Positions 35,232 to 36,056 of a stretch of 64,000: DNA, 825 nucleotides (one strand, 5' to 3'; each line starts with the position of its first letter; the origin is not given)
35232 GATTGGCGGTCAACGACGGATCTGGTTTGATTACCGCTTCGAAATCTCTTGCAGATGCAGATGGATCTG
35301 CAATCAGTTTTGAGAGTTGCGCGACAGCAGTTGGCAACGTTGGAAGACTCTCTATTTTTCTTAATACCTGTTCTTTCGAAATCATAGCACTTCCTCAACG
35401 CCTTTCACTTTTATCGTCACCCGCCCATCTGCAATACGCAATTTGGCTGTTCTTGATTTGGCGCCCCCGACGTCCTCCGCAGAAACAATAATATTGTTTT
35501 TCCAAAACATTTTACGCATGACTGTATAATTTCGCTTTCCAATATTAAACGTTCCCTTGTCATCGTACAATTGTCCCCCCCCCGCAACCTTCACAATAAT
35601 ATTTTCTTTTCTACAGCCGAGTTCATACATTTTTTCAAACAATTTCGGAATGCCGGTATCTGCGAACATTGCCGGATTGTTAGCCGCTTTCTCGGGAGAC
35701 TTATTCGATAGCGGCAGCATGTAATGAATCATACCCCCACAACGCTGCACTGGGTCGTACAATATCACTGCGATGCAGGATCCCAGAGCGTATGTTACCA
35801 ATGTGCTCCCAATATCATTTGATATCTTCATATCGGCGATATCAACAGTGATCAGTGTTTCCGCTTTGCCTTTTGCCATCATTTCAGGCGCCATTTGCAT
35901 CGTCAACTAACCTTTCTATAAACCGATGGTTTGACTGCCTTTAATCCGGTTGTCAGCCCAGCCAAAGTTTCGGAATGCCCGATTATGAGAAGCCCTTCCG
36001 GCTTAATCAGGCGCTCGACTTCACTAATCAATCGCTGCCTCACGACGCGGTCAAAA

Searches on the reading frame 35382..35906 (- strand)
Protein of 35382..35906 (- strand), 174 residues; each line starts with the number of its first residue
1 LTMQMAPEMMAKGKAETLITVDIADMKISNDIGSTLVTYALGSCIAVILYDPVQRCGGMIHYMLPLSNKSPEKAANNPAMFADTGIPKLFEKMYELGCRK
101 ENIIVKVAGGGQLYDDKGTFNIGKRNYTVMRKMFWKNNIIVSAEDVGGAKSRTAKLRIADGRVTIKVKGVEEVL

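Call 56: search_protein_families(library=pfam, proteins=[window:35382-35906:-], max_evalue=0.00001)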
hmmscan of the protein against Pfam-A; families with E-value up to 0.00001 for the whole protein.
window:35382-35906:- (174 aa): 1 family
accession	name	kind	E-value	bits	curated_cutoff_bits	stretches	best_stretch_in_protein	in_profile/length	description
PF03975.18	CheD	-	1.3e-29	102.9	25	1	63-166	1-107/108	CheD chemotactic sensory transduction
